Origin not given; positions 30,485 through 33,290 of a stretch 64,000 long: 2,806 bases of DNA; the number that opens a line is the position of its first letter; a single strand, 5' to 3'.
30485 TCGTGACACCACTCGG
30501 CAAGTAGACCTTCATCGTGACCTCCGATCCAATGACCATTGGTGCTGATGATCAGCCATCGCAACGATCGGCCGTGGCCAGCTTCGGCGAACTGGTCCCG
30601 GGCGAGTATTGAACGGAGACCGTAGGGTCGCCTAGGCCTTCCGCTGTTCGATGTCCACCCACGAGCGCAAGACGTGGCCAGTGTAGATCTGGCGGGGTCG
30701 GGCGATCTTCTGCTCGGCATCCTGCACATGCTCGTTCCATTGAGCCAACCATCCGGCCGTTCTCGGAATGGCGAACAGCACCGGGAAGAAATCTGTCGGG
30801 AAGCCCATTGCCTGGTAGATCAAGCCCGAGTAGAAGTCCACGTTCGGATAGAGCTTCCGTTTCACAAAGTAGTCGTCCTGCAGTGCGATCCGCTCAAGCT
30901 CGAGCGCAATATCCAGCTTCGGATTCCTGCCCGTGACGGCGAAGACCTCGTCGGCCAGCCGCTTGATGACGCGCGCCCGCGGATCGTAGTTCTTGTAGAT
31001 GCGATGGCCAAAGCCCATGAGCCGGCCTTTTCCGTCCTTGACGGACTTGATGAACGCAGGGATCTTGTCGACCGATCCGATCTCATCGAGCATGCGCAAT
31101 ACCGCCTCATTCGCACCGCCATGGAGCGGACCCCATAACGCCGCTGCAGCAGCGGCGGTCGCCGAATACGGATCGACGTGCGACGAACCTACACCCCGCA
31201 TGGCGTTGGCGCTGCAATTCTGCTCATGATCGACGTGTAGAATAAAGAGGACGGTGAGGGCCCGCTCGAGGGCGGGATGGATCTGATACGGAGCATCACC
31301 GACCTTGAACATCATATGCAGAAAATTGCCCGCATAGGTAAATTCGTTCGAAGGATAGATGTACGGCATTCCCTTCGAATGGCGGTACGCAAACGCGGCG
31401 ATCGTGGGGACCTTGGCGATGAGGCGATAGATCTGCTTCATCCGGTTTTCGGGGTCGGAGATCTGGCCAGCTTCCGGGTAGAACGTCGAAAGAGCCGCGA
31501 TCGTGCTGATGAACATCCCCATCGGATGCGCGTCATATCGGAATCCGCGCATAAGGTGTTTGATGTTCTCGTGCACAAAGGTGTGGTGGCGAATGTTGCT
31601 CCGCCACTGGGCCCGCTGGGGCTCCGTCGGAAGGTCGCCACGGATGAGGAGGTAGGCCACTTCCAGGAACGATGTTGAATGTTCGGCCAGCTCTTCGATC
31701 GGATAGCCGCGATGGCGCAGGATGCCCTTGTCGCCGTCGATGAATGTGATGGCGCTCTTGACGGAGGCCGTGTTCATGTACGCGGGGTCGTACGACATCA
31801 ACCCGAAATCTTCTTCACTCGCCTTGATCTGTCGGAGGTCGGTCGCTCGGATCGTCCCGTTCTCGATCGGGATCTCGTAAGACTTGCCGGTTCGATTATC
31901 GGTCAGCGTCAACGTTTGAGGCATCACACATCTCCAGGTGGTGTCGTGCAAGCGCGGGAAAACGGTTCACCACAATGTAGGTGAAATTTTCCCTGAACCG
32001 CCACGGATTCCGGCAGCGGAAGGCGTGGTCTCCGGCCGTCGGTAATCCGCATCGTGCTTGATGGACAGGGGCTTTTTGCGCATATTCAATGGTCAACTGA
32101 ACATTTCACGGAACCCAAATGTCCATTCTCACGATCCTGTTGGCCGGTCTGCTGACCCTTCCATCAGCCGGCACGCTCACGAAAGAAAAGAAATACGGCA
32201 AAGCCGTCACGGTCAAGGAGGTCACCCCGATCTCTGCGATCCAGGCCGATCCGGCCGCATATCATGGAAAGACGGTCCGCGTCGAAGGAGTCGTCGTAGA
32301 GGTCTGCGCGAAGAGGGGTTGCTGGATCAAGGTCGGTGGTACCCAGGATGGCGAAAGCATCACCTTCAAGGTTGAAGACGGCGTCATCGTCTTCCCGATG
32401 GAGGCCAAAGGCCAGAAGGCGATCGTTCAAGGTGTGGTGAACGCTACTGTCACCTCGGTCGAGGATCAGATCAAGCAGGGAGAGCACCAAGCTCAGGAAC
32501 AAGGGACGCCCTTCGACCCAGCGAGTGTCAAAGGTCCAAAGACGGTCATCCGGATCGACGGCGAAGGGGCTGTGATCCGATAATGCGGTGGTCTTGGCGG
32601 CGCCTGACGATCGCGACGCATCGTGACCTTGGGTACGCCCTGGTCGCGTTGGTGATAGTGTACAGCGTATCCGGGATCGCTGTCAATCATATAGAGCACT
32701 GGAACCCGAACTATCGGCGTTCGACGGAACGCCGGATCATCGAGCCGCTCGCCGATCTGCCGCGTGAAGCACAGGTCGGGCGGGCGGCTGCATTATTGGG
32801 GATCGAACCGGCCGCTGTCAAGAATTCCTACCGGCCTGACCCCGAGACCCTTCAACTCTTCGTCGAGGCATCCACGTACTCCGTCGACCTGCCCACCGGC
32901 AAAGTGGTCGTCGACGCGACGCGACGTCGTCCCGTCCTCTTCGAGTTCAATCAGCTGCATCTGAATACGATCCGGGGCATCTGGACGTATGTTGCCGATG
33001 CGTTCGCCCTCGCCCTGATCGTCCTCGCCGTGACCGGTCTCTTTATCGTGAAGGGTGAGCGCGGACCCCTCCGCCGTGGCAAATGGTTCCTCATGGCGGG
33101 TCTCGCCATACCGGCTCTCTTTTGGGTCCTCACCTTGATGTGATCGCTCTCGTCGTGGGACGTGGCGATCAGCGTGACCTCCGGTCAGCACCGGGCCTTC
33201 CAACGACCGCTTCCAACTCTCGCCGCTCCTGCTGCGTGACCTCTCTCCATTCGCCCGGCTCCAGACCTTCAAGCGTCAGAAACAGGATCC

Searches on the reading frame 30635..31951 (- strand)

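Call 66: search_protein_families(library=pfam, proteins=[window:30635-31951:-], max_evalue=0.00001)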
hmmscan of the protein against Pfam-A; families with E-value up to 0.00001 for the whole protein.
window:30635-31951:- (439 aa): 1 family
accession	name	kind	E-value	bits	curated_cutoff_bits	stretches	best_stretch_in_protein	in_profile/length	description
PF00285.26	Citrate_synt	-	1.4e-136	455.7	27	1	58-420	2-357/357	Citrate synthase, C-terminal domain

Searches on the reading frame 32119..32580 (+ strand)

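Call 66: search_protein_families(library=pfam, proteins=[window:32119-32580:+], max_evalue=0.00001)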
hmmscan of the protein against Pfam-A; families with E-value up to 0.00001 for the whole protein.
window:32119-32580:+ (154 aa): 1 family
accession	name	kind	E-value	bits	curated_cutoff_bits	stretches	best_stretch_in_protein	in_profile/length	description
PF16267.10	DUF4920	-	1.8e-12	47.6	25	1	53-128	13-83/87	Domain of unknown function (DUF4920)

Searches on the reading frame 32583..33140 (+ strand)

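Call 66: search_protein_families(library=pfam, proteins=[window:32583-33140:+], max_evalue=0.00001)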
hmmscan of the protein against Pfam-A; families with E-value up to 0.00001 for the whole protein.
window:32583-33140:+ (186 aa): 2 families
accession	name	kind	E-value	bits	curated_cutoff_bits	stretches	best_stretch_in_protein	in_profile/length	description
PF16357.10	PepSY_TM_like_2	-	5.3e-13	49.9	27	1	18-183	14-194/197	Putative PepSY_TM-like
PF03929.21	PepSY_TM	-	2.4e-07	31.3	28.8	0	87-162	86-162/295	PepSY-associated TM region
